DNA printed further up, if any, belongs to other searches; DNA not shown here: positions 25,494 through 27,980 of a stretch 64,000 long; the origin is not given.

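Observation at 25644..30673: Translationally coupled four-gene operon: two lipoproteins, a FemAB-like acyltransferase and a 700-aa OM β-barrel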

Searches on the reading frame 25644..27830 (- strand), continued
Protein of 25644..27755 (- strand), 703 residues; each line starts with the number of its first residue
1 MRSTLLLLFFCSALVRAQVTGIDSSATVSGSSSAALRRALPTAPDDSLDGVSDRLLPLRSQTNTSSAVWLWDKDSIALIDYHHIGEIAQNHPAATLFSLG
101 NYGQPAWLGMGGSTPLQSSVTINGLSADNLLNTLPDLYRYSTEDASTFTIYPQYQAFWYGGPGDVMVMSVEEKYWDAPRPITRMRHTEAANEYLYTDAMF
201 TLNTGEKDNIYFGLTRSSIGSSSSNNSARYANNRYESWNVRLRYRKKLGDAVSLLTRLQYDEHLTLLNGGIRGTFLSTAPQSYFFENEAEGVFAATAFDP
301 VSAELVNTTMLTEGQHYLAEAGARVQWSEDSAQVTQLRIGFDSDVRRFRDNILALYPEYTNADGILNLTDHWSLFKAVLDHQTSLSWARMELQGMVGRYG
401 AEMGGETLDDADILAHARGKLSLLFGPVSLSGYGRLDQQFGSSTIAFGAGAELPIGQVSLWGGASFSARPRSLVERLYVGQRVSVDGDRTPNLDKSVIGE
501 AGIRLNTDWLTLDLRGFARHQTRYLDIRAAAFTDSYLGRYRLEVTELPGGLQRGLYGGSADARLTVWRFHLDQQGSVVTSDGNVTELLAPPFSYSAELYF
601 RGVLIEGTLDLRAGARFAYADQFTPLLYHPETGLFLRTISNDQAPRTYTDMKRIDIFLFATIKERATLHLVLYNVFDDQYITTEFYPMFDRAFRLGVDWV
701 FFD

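Call 98: search_protein_families(library=pfam, proteins=[L048:4414-7224:-, L048:2322-3632:-, L048:1186-2307:-, L048:1-1170:-, L048:10991-11320:-, L059:2256-3461:+, L059:4464-5000:+, L059:5000-6364:+, L060:4246-5082:+, L051:1-2529:+], max_evalue=0.001)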
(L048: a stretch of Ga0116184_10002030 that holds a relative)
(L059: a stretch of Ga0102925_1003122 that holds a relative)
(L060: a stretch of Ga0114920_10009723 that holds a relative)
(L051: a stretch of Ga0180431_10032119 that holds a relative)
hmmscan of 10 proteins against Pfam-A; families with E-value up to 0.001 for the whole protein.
L048:4414-7224:- (936 aa): 12 families
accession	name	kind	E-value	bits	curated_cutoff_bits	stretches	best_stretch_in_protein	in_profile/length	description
PF13087.12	AAA_12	-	4.4e-33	114.9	27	1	595-788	2-194/195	AAA domain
PF13086.12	AAA_11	-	6.6e-20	72.4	27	1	255-560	2-250/257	AAA domain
PF04480.18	DUF559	-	3.1e-12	46.8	20.6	1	825-925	15-108/109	Protein of unknown function (DUF559)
PF13604.12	AAA_30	-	9.3e-10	39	27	1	256-320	3-69/191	AAA domain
PF13245.12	AAA_19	-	2.2e-09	38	25.1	1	259-320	1-64/134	AAA domain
PF01443.25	Viral_helicase1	-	5.3e-08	33.4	21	0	524-564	59-101/228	Viral superfamily 1 RNA helicase core domain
PF09848.15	SLFN-g3_helicase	-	2.9e-06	27.2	24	1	271-377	3-94/354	Schlafen group 3, DNA/RNA helicase domain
PF18741.7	MTES_1575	-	3.5e-06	27.4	38.2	1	840-924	9-95/96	REase_MTES_1575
PF00580.27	UvrD-helicase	-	9.6e-06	25.9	23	1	258-437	4-157/271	UvrD/REP helicase N-terminal domain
PF20720.3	nSTAND3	-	0.00066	19.8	27.2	0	265-369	13-115/155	Novel STAND NTPase 3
PF13401.12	AAA_22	-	0.00081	20.1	27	0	270-399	6-130/130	AAA domain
PF02456.21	Adeno_IVa2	-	0.00087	18.6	21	0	255-310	73-130/370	Adenovirus IVa2 protein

L048:2322-3632:- (436 aa): 17 families
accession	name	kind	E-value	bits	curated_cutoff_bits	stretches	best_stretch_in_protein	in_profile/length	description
PF01926.29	MMR_HSR1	-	1.7e-57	192.9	21.9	2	6-121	2-113/113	50S ribosome-binding GTPase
PF14714.11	KH_dom-like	-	2.2e-27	95.6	27.3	1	355-434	2-81/81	KH-domain-like of EngA bacterial GTPase enzymes, C-terminal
PF00009.33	GTP_EFTU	-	3.5e-27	95.7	26.5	2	177-347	4-185/188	Elongation factor Tu GTP binding domain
PF02421.24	FeoB_N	-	1.4e-25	90.1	27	2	6-129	3-122/156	Ferrous iron transport protein B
PF00350.29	Dynamin_N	-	5.4e-12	46.5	27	0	179-207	1-29/168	Dynamin family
PF03193.22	RsgA_GTPase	-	3.1e-11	43.8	30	0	2-35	105-138/174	RsgA GTPase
PF04548.22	AIG1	-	2.8e-10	40.3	27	1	7-108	4-107/212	AIG1 family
PF00071.28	Ras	-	4.4e-10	39.8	21.6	1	178-342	1-154/162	Ras family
PF08477.19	Roc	-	2.5e-09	37.9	27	0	178-298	1-119/119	Ras of Complex, Roc, domain of DAPkinase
PF00025.27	Arf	-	1.2e-08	35.1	22.3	1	6-125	17-128/174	ADP-ribosylation factor family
PF00005.33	ABC_tran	-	6.1e-06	27.3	25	0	172-258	7-80/137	ABC transporter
PF20720.3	nSTAND3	-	1.2e-05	25.5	27.2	0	178-253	19-98/155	Novel STAND NTPase 3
PF09439.16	SRPRB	-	1.3e-05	25.1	25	0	2-92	2-81/178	Signal recognition particle receptor beta subunit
PF10662.15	PduV-EutP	-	1.4e-05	25.4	21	0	6-158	4-139/143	Ethanolamine utilisation - propanediol utilisation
PF02492.25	cobW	-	3.5e-05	23.9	20.7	0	216-315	75-170/180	CobW/HypB/UreG, nucleotide-binding domain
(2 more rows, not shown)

L048:1186-2307:- (373 aa): 3 families
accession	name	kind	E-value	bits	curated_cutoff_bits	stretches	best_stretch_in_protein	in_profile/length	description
PF00072.30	Response_reg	-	3.3e-26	92.1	30.2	1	9-121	1-110/111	Response regulator receiver domain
PF02518.31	HATPase_c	-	1.5e-19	70.9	26.4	1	263-370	4-110/111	Histidine kinase-, DNA gyrase B-, and HSP90-like ATPase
PF00512.31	HisKA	-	4.2e-18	65.6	26.9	1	143-210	2-66/66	His Kinase A (phospho-acceptor) domain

L048:1-1170:- (390 aa): 6 families
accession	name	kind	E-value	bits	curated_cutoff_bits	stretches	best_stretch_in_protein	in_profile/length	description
PF07992.20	Pyr_redox_2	-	4.3e-45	154.8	26.1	1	4-289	2-278/291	Pyridine nucleotide-disulphide oxidoreductase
PF00070.33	Pyr_redox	-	7.2e-14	52.5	22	1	154-219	2-67/82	Pyridine nucleotide-disulphide oxidoreductase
PF13450.12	NAD_binding_8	-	5.5e-08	33.4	21.9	0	156-184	1-29/68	NAD(P)-binding Rossmann-like domain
PF13738.12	Pyr_redox_3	-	6.3e-06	26.1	30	0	155-185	1-32/305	Pyridine nucleotide-disulphide oxidoreductase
PF03486.20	HI0933_like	-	2.5e-05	24.3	50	0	4-39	2-35/244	HI0933-like protein Rossmann domain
PF01266.30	DAO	-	0.00026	21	27.9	0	155-184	3-32/353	FAD dependent oxidoreductase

L048:10991-11320:- (109 aa): 0 families

L059:2256-3461:+ (401 aa): 1 family
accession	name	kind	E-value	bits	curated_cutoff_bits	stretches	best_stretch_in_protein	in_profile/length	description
PF01041.23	DegT_DnrJ_EryC1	-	6.1e-15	55.7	19.8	1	58-183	64-189/360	DegT/DnrJ/EryC1/StrS aminotransferase family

L059:4464-5000:+ (178 aa): 2 families
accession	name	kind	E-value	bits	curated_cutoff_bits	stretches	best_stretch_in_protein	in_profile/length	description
PF00132.30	Hexapep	-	1.6e-14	53.3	27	1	118-152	2-36/36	Bacterial transferase hexapeptide (six repeats)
PF14602.12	Hexapep_2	-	6e-13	48.7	27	1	117-152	1-34/34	Hexapeptide repeat of succinyl-transferase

L059:5000-6364:+ (454 aa): 1 family
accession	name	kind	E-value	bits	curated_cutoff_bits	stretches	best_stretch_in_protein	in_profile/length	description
PF23019.1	DUF7033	-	2.3e-18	66.8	27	1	90-181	2-87/90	Family of unknown function (DUF7033)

L060:4246-5082:+ (279 aa): 1 family
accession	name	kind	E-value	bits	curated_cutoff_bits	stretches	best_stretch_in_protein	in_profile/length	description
PF23019.1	DUF7033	-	3.2e-14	53.5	27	1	139-235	2-89/90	Family of unknown function (DUF7033)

L051:1-2529:+ (842 aa): 4 families
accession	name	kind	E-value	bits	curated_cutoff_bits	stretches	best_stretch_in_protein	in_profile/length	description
PF13517.12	FG-GAP_3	-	5.3e-59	197.1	26.9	9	176-235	1-60/61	FG-GAP-like repeat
PF01839.29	FG-GAP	-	1.7e-35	120.8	22.1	1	327-363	3-34/37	FG-GAP repeat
PF13860.13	FlgD_ig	-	1.3e-05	25.5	27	1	763-829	6-75/79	FlgD Ig-like domain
PF18962.6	Por_Secre_tail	-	0.00085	20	27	0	760-837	3-72/75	Secretion system C-terminal sorting domain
